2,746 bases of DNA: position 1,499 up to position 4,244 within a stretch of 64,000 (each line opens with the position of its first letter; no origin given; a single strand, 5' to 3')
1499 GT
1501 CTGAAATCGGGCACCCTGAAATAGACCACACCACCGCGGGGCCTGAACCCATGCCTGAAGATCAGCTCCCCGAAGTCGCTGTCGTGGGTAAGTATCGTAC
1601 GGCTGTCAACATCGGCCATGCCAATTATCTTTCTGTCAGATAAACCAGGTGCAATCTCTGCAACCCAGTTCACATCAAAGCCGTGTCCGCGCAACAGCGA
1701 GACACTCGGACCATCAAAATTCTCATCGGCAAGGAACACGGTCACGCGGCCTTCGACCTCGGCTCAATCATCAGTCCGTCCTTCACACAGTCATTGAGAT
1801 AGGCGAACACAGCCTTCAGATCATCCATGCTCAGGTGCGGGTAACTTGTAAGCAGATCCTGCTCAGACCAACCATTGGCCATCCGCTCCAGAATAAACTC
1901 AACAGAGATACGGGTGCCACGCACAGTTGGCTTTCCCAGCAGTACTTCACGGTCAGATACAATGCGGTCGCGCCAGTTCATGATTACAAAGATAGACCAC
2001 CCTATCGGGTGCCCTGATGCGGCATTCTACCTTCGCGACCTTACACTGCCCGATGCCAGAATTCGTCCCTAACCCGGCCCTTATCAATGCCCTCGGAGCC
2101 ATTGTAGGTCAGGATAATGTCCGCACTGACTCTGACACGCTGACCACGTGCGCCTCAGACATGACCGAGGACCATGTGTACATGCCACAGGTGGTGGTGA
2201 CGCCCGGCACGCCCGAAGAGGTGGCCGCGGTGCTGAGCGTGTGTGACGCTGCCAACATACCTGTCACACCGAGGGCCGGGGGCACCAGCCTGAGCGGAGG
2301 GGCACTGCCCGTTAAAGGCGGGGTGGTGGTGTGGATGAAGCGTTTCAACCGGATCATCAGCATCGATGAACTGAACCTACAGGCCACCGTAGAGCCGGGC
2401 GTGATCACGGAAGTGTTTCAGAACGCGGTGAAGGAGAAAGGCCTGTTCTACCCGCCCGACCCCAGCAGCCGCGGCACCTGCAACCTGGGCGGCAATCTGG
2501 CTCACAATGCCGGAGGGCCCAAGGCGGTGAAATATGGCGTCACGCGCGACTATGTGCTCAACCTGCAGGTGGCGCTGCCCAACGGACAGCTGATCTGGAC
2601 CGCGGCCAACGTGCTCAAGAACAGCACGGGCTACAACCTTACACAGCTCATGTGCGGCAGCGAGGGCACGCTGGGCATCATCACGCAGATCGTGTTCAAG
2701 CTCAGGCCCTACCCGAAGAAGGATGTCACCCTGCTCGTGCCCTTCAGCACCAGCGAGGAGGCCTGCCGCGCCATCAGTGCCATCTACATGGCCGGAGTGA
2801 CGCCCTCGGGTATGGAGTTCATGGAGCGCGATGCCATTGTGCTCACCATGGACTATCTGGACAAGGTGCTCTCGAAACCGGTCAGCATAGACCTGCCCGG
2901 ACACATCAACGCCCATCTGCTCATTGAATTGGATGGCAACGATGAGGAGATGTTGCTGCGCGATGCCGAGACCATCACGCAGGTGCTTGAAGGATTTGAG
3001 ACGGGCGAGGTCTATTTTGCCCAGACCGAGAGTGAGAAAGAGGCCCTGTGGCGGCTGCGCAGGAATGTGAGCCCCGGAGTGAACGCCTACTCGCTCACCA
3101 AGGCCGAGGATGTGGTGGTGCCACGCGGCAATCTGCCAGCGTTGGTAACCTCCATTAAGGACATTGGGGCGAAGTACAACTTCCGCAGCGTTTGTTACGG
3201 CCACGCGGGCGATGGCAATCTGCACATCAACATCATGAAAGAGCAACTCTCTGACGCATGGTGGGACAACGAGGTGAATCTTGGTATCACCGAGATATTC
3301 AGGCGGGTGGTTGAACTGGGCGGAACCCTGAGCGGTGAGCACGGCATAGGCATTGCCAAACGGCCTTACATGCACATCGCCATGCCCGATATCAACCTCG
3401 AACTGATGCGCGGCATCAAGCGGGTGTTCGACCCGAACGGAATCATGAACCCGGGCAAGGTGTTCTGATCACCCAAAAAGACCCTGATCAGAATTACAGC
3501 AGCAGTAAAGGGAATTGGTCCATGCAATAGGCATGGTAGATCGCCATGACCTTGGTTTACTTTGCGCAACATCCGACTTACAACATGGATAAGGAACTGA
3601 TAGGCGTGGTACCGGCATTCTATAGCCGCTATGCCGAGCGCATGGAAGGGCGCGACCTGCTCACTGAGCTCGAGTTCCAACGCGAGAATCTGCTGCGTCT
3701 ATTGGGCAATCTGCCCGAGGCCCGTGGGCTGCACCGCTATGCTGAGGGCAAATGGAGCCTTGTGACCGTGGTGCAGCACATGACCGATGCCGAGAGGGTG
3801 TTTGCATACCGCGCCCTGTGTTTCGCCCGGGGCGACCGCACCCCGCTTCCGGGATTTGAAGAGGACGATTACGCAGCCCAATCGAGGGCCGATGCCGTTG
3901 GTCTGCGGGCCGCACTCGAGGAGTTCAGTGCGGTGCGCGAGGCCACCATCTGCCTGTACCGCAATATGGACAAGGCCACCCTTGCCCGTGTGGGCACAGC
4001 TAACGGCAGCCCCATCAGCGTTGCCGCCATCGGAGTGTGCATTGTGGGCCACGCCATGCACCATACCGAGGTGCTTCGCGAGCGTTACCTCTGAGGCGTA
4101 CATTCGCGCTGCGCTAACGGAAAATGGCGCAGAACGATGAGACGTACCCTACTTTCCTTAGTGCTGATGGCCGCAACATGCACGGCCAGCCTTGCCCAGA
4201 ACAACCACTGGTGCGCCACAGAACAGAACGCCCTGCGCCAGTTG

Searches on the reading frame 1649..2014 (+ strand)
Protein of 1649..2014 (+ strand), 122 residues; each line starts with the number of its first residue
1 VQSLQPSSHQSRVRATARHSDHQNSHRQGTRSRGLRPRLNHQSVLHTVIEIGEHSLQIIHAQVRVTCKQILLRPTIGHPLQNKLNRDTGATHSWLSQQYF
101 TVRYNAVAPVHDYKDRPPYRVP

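Call 25: search_protein_families(library=pfam, alignment_id=A1, max_evalue=0.01)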
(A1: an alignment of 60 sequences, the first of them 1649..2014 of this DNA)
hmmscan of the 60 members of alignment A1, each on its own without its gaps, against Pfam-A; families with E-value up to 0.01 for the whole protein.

A. member 1, window:1649-2014:+ (122 aa): 0 families

B. families by the number of members that match (of 60 scanned): 14 families
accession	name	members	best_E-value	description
PF01207.24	Dus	1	3.3e-80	Dihydrouridine synthase (Dus)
PF00255.25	GSHPx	1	6.7e-38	Glutathione peroxidase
PF02585.22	PIG-L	1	1.3e-24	GlcNAc-PI de-N-acetylase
PF20077.4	CcmD_alt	1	1.9e-23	CcmD family protein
PF01783.29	Ribosomal_L32p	1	6e-21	Ribosomal L32p protein family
PF04255.20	DUF433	1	6.8e-20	Protein of unknown function (DUF433)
PF03100.22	CcmE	1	1.9e-13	CcmE domain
PF08534.16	Redoxin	1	2.6e-07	Redoxin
PF00578.27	AhpC-TSA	1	1.4e-05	AhpC/TSA family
PF13579.12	Glyco_trans_4_4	1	0.0021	Glycosyl transferase 4-like domain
PF11932.13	DUF3450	1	0.0024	Protein of unknown function (DUF3450)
PF06810.17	Phage_scaffold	1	0.0035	Phage capsid assembly scaffolding protein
PF13714.12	PEP_mutase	1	0.004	Phosphoenolpyruvate phosphomutase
PF07739.18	TipAS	1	0.0076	TipAS antibiotic-recognition domain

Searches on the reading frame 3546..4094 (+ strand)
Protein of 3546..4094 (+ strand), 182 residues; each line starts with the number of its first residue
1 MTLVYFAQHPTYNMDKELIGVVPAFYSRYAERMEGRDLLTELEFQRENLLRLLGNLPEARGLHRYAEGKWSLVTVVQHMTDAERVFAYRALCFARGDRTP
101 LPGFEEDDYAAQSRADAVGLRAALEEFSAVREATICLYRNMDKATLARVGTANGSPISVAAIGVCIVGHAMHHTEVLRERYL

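Call 12: search_protein_families(library=pfam, proteins=[window:3546-4094:+], max_evalue=0.001)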
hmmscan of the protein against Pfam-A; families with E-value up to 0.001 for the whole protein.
window:3546-4094:+ (182 aa): 3 families
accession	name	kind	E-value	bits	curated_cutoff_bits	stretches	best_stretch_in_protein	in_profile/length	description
PF12867.12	DinB_2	-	3.5e-21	76.4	24.8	1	41-176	1-127/128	DinB superfamily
PF04978.18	MST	-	8.9e-10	39.7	27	1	38-179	2-145/149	Mycothiol-S-transferase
PF06069.16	PerC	-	0.00099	19.8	22.6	0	58-105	11-59/90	PerC transcriptional activator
